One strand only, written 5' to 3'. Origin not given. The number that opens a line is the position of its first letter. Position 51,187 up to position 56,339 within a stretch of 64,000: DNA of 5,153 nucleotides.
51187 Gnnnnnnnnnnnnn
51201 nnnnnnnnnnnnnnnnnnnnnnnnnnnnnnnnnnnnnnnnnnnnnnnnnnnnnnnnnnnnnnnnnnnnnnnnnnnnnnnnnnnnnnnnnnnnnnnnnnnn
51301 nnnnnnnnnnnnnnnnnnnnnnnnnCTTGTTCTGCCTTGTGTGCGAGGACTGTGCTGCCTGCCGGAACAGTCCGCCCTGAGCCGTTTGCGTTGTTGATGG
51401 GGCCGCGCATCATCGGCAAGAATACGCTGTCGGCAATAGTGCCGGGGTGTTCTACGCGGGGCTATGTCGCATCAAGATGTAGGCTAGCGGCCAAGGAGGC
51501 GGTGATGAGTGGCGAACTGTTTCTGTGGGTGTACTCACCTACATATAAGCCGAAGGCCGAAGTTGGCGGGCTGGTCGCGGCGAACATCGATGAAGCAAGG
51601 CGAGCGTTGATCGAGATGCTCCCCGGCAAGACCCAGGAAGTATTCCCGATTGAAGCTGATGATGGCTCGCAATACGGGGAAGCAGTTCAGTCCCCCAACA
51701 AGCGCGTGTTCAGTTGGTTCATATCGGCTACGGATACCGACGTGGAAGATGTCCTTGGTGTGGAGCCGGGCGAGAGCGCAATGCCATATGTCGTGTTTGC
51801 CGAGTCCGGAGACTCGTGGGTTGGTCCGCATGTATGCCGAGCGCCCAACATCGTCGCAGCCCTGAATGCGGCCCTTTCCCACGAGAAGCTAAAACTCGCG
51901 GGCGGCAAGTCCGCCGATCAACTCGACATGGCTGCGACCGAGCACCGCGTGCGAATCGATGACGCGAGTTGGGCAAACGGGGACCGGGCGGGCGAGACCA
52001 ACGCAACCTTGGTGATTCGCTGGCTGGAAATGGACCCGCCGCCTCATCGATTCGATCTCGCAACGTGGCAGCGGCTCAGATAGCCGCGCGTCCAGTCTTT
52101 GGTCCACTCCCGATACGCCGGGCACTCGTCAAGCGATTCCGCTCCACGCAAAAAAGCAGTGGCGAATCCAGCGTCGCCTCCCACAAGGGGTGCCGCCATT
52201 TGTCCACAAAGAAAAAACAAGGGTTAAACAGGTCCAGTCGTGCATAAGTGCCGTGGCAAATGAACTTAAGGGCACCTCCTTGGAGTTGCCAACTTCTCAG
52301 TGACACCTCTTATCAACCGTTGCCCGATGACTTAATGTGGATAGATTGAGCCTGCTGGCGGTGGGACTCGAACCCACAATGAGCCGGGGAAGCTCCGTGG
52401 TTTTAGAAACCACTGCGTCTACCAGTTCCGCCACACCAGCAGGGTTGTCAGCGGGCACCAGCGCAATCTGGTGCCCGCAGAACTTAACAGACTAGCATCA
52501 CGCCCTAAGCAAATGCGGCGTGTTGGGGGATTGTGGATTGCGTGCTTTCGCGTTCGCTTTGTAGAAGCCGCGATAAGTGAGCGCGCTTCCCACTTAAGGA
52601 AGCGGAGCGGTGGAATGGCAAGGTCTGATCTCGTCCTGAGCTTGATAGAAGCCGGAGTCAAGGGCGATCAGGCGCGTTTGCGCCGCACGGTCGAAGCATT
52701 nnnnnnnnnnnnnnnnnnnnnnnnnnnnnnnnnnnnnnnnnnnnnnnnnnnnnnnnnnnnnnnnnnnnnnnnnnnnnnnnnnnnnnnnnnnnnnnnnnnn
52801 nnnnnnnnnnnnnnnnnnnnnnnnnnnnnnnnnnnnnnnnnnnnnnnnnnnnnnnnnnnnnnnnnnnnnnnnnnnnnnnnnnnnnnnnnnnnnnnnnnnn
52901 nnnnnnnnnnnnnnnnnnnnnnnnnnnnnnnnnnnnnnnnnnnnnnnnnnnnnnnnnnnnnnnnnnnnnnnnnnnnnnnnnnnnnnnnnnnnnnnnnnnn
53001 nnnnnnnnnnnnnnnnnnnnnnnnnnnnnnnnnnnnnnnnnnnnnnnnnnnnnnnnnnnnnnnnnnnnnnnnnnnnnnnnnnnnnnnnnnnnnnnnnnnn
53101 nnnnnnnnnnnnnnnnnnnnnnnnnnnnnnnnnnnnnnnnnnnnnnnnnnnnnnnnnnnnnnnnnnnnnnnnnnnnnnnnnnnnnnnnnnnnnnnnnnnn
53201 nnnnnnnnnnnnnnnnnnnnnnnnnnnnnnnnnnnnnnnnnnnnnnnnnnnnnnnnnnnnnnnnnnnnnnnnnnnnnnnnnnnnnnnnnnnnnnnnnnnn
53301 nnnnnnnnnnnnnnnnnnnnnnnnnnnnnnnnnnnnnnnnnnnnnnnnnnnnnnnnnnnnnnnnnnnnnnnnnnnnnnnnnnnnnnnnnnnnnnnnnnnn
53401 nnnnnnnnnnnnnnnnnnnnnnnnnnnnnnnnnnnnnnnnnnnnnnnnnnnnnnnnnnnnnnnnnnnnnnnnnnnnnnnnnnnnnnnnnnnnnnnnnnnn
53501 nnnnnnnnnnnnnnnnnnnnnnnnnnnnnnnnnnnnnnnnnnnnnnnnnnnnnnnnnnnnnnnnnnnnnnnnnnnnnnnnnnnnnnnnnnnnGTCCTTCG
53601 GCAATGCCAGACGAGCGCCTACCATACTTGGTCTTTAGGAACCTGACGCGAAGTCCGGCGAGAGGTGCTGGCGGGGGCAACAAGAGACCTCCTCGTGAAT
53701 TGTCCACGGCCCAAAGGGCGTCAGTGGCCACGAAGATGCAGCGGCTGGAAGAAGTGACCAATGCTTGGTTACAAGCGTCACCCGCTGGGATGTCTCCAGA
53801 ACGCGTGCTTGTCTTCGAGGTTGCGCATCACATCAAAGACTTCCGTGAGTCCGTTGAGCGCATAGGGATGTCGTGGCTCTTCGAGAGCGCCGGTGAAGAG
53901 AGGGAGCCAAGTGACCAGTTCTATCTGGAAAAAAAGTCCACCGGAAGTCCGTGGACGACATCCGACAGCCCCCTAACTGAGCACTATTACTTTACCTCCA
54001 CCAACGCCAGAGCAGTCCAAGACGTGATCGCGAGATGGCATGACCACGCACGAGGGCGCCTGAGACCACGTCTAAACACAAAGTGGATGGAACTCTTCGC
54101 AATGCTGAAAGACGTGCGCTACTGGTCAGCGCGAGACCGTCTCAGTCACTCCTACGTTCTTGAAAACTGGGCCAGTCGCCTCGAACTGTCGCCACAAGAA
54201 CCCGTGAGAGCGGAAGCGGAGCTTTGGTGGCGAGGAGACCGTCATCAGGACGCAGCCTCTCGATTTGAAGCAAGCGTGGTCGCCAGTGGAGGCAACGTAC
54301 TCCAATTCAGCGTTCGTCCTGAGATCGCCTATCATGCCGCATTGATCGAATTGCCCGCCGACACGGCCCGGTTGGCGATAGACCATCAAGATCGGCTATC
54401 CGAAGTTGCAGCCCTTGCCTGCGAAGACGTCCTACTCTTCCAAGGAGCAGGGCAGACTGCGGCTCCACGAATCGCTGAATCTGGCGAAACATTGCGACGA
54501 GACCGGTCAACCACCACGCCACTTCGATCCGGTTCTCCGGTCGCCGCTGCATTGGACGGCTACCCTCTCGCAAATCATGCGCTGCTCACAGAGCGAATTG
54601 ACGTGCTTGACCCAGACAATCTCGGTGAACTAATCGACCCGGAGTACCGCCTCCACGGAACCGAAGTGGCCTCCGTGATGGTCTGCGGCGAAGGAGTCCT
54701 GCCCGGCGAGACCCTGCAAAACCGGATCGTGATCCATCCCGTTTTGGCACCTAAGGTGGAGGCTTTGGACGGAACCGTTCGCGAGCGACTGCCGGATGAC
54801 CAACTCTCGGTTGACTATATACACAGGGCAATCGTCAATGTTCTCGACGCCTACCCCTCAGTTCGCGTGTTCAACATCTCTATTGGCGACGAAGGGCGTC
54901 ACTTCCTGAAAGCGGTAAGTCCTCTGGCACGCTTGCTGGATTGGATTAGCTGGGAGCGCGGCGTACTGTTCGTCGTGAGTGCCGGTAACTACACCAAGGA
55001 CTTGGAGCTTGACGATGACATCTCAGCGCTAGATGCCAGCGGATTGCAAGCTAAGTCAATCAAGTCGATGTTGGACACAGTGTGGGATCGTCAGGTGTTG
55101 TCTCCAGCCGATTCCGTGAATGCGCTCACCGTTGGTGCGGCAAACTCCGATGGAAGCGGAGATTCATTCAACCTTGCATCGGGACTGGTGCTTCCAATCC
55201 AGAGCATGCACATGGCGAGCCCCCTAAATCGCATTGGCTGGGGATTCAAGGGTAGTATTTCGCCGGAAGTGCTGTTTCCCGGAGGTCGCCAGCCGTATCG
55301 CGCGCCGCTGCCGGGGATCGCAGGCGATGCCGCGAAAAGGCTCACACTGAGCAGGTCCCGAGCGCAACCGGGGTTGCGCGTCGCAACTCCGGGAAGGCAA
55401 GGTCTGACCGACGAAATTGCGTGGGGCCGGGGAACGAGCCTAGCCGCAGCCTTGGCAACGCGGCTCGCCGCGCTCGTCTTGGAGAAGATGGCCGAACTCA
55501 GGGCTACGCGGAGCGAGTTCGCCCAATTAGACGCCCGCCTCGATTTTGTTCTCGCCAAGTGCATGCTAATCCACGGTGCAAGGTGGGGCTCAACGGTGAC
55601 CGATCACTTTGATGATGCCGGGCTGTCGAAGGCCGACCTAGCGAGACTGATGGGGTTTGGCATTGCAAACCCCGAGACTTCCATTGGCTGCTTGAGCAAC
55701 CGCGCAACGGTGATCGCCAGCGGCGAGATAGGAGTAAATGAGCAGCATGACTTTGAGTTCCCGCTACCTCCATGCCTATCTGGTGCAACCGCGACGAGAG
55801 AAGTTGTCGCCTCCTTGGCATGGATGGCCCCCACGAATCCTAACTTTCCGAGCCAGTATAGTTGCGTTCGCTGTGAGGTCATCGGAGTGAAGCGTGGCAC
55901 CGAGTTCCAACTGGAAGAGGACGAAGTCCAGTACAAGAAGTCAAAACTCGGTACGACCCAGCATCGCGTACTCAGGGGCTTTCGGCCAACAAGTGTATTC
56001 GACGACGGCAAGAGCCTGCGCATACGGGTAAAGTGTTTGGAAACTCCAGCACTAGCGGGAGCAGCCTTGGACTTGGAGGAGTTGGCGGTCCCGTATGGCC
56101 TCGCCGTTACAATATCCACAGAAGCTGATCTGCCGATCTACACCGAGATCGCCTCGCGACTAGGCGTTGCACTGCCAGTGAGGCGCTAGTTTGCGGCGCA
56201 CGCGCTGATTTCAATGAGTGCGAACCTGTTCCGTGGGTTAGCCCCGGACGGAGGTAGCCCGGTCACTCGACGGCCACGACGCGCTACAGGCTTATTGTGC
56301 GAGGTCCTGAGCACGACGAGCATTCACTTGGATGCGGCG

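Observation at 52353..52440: Leu-type tRNA whose anticodon reads CUA: a natural amber-suppressor candidate beside the defence/mobile region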

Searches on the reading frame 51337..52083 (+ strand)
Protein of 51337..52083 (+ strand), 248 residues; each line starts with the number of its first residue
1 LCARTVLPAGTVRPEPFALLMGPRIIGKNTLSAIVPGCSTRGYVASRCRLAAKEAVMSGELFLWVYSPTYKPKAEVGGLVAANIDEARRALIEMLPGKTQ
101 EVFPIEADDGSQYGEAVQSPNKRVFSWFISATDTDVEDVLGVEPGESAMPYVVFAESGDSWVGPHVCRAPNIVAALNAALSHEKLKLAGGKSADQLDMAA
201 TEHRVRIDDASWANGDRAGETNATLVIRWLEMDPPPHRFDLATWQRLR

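Call 6: search_protein_families(library=pfam, proteins=[window:51337-52083:+])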
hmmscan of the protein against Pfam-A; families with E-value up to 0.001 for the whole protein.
window:51337-52083:+ (248 aa): 0 families

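Call 9: search_protein_families(library=padloc, proteins=[window:51337-52083:+], max_evalue=0.01)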
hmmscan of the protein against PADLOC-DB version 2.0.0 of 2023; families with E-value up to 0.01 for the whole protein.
window:51337-52083:+ (248 aa): 0 families

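Call 50: search_protein_families(library=phrogs, proteins=[window:51337-52083:+], max_evalue=0.01)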
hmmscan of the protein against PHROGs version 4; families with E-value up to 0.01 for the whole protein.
window:51337-52083:+ (248 aa): 0 families

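Call 51: search_protein_families(library=ncbifam, proteins=[window:51337-52083:+], max_evalue=0.01)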
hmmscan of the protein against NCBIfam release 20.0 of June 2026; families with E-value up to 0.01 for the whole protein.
window:51337-52083:+ (248 aa): 0 families

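Call 53: find_homologous_proteins(query=window:51337-52083:+, max_evalue=0.001)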
Query window:51337-52083:+ (248 aa): 2 proteins with E <= 0.001 among 1328 candidates.
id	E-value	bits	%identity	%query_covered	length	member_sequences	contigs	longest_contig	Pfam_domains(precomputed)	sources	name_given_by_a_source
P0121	1.0e-124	433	100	77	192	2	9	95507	-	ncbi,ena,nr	ncbi:MAG: hypothetical protein KDB68_00760 [Planctomycetes bacterium]|nr:hypothetical protein [Planc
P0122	6.8e-85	303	64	91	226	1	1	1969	-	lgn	-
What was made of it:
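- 51505..52083 (+): Orphan 192-aa gene convergent with the tRNA. It is conserved next to the tRNA in both lineages, and its stop is TAG in both. Only two homologues among 5.8 billion proteins (call 53).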

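Call 54: find_encoding_contigs(protein=P0122, flank=10000, max_places=5)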
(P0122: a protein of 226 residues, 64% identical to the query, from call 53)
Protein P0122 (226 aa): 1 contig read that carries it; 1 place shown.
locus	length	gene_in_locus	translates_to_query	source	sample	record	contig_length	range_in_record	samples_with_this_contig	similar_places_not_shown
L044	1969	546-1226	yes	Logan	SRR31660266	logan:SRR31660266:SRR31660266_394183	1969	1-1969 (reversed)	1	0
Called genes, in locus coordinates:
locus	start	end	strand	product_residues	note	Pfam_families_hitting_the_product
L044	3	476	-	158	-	?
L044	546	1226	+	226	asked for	-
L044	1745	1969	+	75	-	?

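Call 103: find_encoding_contigs(protein=P0121, flank=10000, max_places=10)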
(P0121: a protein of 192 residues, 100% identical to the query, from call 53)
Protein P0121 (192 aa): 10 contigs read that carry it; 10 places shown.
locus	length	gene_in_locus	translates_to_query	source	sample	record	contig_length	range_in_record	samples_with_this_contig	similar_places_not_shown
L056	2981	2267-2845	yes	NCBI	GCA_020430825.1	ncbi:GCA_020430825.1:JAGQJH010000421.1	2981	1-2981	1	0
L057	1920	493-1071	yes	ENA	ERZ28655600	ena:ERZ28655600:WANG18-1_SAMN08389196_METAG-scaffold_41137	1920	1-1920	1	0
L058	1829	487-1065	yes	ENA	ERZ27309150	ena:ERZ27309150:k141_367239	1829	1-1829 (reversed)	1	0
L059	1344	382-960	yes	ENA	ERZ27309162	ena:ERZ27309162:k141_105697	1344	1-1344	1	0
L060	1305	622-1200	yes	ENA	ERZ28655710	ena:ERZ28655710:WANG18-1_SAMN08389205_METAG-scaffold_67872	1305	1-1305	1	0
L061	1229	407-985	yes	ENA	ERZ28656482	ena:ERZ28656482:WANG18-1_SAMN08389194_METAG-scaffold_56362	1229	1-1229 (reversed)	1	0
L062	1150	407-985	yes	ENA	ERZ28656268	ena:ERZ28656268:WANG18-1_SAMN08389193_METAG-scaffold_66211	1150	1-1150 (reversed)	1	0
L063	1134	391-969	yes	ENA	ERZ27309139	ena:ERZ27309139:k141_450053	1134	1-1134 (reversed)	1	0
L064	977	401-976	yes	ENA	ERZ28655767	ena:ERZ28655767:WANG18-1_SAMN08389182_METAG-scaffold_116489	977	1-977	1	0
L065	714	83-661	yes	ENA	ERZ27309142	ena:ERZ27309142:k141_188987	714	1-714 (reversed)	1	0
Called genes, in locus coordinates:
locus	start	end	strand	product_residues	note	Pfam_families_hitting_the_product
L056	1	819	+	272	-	?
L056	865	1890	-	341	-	-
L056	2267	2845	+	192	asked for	-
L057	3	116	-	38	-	?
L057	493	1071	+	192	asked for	-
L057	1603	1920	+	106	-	?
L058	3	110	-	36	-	?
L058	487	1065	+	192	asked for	-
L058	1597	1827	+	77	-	?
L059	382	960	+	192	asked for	-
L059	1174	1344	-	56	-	?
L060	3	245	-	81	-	?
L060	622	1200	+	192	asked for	-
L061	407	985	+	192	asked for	-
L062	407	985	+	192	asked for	-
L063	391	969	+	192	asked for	-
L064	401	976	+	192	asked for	?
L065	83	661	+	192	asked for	-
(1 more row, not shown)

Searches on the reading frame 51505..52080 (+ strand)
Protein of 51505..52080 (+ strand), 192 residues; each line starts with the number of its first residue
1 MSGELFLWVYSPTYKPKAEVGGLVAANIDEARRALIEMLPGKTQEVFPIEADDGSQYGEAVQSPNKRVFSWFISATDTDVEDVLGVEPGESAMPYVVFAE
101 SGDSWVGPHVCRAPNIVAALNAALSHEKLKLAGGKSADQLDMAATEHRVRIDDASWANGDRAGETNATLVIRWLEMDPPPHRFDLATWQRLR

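Call 80: predict_structure(alignment_id=A6)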
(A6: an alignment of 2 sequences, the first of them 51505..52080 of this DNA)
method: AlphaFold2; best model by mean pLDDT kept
length: 192 residues; sequences in the alignment: 2
mean_pLDDT: 34.8   pTM: 0.26
mean pLDDT of the five models: 34.8, 33.8, 29.7, 29.6, 28.0
residues with pLDDT >= 90: 0; 70-90: 0; 50-70: 1; < 50: 191
segments of 3 or more residues with pLDDT < 50: 1-124, 126-192
pLDDT, mean of each block of 10 residues (from residue 1): 37 35 40 38 30 28 26 26 28 37 37 43 47 42 30 28 35 37 37 35
secondary structure, 60 per line:
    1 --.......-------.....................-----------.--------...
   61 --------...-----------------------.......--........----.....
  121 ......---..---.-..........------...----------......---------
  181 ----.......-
elements in order: E3-9 H17-37 E58-60 E69-71 E95-101 E104-111 H116-126 H137-146 E166-171 H185-191
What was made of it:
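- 51505..52083 (+): The AF2 model is unusable, pLDDT 35 (call 80).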

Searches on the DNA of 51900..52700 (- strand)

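Call 10: search_dna_similar(query=window:52353-52440:-, collection=plasmids, mode=distant, max_rows=30)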
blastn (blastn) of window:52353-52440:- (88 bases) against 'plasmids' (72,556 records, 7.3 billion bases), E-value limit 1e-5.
No match.

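Call 11: search_dna_similar(query=window:52353-52440:-, collection=phages, mode=distant, max_rows=30)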
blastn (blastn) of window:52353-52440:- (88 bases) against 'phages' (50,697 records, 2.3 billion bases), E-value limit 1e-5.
No match.

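Call 41: search_dna_similar(query=window:52353-52440:-, collection=ecoli_genomes, mode=distant, max_evalue=10, max_rows=12)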
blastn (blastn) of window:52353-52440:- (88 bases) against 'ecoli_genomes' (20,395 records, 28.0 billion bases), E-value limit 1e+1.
No match.
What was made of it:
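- Tried and rejected: blastn of the tRNA against plasmids, phages and E. coli genomes gave no hit (calls 10, 11, 41).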

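Call 43: search_rna_families(source=window, start=51900, end=52700, threshold=evalue, max_evalue=1)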
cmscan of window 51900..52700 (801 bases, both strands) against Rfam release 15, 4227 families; matches with E-value up to 1: 4.
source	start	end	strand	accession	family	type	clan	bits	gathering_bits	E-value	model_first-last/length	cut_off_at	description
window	52353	52440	-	RF00005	tRNA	Gene; tRNA;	CL00001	55.2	29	4.6e-11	1-71/71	no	tRNA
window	52431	52486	+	RF02353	BjrC68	Gene; sRNA;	-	22.4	39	0.0025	1-82/82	no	Bradyrhizobiaceae sRNA BjrC68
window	52354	52440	-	RF01684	mascRNA-menRNA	Gene;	-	18.1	42.5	0.84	1-56/56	no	MALAT1-associated small cytoplasmic RNA/MEN beta RNA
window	52445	52577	-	RF00040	rne5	Cis-reg;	-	12.1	180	0.45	1-333/333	no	RNase E 5' UTR element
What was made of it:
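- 52205..52352 (-): 3' trailer with conserved blocks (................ directly 3' of the tRNA, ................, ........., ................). Function unknown; possibly a trailer-derived RNA or a terminator. No Rfam family matches (call 43).
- No Rfam family other than tRNA matches (call 43).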

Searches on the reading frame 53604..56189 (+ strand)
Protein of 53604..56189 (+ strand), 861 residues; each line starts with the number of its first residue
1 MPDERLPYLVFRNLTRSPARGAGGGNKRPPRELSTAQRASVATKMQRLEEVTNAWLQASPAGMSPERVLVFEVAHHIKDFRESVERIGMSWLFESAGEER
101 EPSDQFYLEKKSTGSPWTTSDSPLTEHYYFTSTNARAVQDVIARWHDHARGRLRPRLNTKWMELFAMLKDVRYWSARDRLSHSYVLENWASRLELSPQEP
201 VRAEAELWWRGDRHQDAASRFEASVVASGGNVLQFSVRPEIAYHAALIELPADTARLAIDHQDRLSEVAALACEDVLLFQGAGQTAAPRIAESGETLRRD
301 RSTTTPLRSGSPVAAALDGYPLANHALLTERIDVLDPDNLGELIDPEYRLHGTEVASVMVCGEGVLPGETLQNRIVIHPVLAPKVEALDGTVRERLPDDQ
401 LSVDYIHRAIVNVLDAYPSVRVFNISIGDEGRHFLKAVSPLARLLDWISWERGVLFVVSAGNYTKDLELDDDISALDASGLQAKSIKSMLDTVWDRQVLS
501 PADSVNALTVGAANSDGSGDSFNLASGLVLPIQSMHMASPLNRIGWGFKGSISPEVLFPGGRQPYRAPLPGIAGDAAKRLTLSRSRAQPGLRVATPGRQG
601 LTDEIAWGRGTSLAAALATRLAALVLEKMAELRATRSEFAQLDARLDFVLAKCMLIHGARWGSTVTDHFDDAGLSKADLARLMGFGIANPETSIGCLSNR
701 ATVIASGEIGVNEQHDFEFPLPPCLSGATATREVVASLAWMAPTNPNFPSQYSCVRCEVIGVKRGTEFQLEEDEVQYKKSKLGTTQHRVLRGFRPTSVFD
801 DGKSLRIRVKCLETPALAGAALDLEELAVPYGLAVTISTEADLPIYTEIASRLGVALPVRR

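Call 6: search_protein_families(library=pfam, proteins=[window:53604-56189:+])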
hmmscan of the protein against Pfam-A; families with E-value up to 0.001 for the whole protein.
window:53604-56189:+ (861 aa): 1 family
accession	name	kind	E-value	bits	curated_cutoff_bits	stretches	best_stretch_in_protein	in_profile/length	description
PF00082.27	Peptidase_S8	-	4e-19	69.4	21.8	1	347-633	52-261/288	Subtilase family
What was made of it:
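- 53604..56189 (+): IetS S8 subtilase. Pfam Peptidase_S8 (call 6).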

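Call 9: search_protein_families(library=padloc, proteins=[window:53604-56189:+], max_evalue=0.01)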
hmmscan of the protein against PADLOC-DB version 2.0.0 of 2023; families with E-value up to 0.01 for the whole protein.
window:53604-56189:+ (861 aa): 8 families
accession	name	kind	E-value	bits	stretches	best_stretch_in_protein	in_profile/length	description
PDLC04233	IetS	-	6.9e-215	713.8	1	3-859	3-850/855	-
PDLC04234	IetS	-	2.5e-122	407.3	1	7-661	5-656/656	-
PDLC02197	IetS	-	1.1e-27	94.6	2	350-521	294-438/749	-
PDLC02198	IetS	-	1.4e-21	74.2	1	317-741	259-655/795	-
PDLC02199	IetS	-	7.7e-17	58.7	1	349-518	348-509/826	-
PDLC02201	IetS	-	6.6e-14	49.1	1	350-725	290-585/781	-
PDLC02202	IetS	-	1.1e-08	31.9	1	351-569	334-506/780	-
PDLC02200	IetS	-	6.6e-08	29.2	1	419-514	372-452/780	-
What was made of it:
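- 53604..56189 (+): PADLOC IetS 6.9e-215 (call 9).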
